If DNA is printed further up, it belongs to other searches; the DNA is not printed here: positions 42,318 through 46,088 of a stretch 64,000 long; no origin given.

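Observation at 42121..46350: Translationally coupled small membrane partners and a 29-aa micro-ORF between giants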

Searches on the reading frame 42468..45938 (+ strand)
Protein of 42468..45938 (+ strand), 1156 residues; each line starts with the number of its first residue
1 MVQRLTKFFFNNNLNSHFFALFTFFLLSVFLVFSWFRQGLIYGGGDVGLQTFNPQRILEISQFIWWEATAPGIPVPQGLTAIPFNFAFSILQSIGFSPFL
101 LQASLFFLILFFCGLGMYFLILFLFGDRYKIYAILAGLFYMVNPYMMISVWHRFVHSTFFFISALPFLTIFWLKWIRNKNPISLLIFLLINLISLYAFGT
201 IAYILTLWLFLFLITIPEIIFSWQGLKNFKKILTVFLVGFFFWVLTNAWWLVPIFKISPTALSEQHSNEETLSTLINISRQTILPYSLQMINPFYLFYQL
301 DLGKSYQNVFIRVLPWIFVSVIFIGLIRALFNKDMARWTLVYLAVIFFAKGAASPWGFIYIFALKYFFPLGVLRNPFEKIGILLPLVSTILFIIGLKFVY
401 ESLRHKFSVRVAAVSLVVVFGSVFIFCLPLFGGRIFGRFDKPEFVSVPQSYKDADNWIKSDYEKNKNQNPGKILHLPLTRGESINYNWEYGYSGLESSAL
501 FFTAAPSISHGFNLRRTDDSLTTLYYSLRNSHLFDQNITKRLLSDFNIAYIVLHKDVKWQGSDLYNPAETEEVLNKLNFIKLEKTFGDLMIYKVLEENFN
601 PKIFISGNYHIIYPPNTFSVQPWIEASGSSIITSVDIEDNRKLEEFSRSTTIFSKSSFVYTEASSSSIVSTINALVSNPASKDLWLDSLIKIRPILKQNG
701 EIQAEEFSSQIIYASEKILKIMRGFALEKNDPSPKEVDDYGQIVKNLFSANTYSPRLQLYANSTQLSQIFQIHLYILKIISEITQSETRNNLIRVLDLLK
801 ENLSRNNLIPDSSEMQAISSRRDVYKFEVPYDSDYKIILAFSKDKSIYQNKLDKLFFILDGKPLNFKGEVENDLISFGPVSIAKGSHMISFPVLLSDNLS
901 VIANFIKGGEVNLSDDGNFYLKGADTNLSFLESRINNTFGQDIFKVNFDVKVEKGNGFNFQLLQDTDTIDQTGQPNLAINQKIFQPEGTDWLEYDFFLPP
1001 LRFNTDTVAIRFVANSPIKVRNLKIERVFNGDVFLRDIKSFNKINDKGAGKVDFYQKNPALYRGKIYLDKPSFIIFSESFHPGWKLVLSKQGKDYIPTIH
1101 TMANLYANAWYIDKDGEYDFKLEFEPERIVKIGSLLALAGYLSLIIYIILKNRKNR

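Call 7: search_protein_families(library=pfam, proteins=[window:42468-45938:+], max_evalue=0.1)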
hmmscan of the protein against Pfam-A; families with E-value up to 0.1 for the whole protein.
window:42468-45938:+ (1156 aa): 0 families

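Call 10: search_protein_families(library=ncbifam, proteins=[window:42468-45938:+], max_evalue=1)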
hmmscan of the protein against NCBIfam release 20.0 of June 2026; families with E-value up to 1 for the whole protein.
window:42468-45938:+ (1156 aa): 0 families

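Call 90: predict_structure(alignment_id=A6)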
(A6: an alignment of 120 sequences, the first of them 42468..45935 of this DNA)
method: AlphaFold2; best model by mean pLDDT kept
length: 1156 residues; sequences in the alignment: 120
mean_pLDDT: 89.4   pTM: 0.87
mean pLDDT of the five models: 89.4, 89.2, 88.9, 88.1, 87.9
residues with pLDDT >= 90: 728; 70-90: 375; 50-70: 42; < 50: 11
segments of 3 or more residues with pLDDT < 50: 1-5, 1045-1047
pLDDT, mean of each block of 10 residues (from residue 1): 50 80 97 95 84 95 94 94 96 96 96 98 94 96 95 92 98 95 97 95 96 94 87 96 97 89 82 89 90 91 92 94 97 92 95 88 85 91 97 96 95 91 92 88 93 96 81 95 92 93 95 92 90 81 94 95 90 93 97 89 89 91 88 86 77 91 83 88 89 87 90 94 89 90 88 76 86 93 85 93 90 63 92 91 72 86 86 85 93 87 76 79 79 86 91 87 87 78 82 87 89 90 90 86 53 92 94 94 95 91 96 93 96 96 97 90
secondary structure, 60 per line:
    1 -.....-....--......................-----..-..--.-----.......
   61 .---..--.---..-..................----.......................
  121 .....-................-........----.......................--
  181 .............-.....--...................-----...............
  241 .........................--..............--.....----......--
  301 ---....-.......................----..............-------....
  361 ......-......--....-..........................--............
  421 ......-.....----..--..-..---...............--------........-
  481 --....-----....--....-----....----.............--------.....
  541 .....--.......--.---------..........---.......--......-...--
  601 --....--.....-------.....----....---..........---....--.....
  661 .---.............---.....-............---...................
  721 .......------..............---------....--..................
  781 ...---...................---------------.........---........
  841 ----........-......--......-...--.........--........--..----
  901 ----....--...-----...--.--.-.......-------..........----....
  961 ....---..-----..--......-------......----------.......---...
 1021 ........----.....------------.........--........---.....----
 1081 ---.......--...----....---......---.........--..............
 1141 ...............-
elements in order (helices of 4 or more, strands of 3 or more residues): H2-6 H8-11 H14-35 H54-61 H76-93 H98-125 H127-142 H144-151 H156-178 H181-193 H195-199 H202-220 H226-265 H268-281 H284-288 H293-298 H304-307 H309-331 H336-349 H357-366 H368-373 H376-379 H381-406 H409-426 H428-432 H449-463 E472-479 E483-486 E492-495 H498-501 E507-510 H515-527 H536-545 E548-554 H567-576 E580-586 E589-594 E603-606 E609-613 H621-625 E630-633 H637-646 E650-653 E656-661 H665-677 H681-685 H687-698 H702-727 H734-747 H757-760 H763-783 H787-805 E821-829 E833-840 H849-852 E854-859 E862-867 E869-871 E874-882 E885-892 E905-908 E911-913 E919-921 E929-935 E943-952 E957-964 E979-984 E992-997 E1008-1014 E1018-1028 E1033-1037 E1050-1058 E1061-1068 E1072-1076 E1084-1090 E1093-1095 E1100-1103 E1107-1112 E1116-1124 H1127-1155

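Call 92: fold_search(model_id=the predicted structure, library=pdb)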
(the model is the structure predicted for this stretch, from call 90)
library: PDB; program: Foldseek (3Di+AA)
matches with E <= 10: 1165; with E <= 0.001: 46
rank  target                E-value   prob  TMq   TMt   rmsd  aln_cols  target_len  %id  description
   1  6w98_A                7.5e-16  1.00  0.47  0.42  17.3      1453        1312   10  Single-Particle Cryo-EM Structure of Arabinofuranosyltransferase AftD from Mycobacteria (released 2020-05-13)
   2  6wby                  1.8e-15  1.00  0.46  0.43  17.1      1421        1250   10  Single-Particle Cryo-EM Structure of Arabinofuranosyltransferase AftD from Mycobacteria, Mutant R1389S Class 2 (released 2020-05-13)
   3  6wbx                  4.9e-15  1.00  0.44  0.40  18.3      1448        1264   10  Single-Particle Cryo-EM Structure of Arabinofuranosyltransferase AftD from Mycobacteria, Mutant R1389S Class 1 (released 2020-05-13)
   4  6tfj_B                3.0e-06  1.00  0.11  0.15  19.0       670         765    9  Vip3Aa protoxin structure (released 2020-08-12)
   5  6tfj_A                5.9e-06  1.00  0.11  0.15  17.8       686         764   10  Vip3Aa protoxin structure (released 2020-08-12)
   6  6tfk_A                5.9e-06  1.00  0.11  0.16  23.0       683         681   10  Vip3Aa toxin structure (released 2020-08-12)
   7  8b6l_I                7.4e-06  1.00  0.27  0.41  15.9       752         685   10  Subtomogram average of the human Sec61-TRAP-OSTA-translocon (released 2022-12-07)
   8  6ezn_F                8.0e-06  1.00  0.31  0.50  12.2       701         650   12  Cryo-EM structure of the yeast oligosaccharyltransferase (OST) complex (released 2018-01-17)
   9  9n9j_I                8.6e-06  1.00  0.27  0.41  14.4       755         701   10  Structure of a GRP94 folding intermediate engaged with a CCDC134- and FKBP11-bound secretory translocon (released 2025-11-19)
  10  6s7t_A                1.4e-05  1.00  0.30  0.45  12.9       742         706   10  Cryo-EM structure of human oligosaccharyltransferase complex OST-B (released 2019-12-18)
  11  8pn9_A                2.0e-05  1.00  0.29  0.45  13.1       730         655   10  Structure of human oligosaccharyltransferase OST-A complex bound to NGI-1 (released 2024-05-08)
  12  6s7o_A                2.0e-05  1.00  0.29  0.47  13.0       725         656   10  Cryo-EM structure of human oligosaccharyltransferase complex OST-A (released 2019-12-18)
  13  5x7o_A                2.0e-05  1.00  0.08  0.08  23.2       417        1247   10  Crystal structure of Paenibacillus sp. 598K alpha-1,6-glucosyltransferase (released 2017-07-26)
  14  9efi_A                2.2e-05  1.00  0.10  0.14  22.0       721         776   10  VIP3Cb1 Protoxin Structure (released 2025-06-18)
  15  7oci_F                2.3e-05  1.00  0.29  0.47  12.6       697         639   10  Cryo-EM structure of yeast Ost6p containing oligosaccharyltransferase complex (released 2022-02-16)
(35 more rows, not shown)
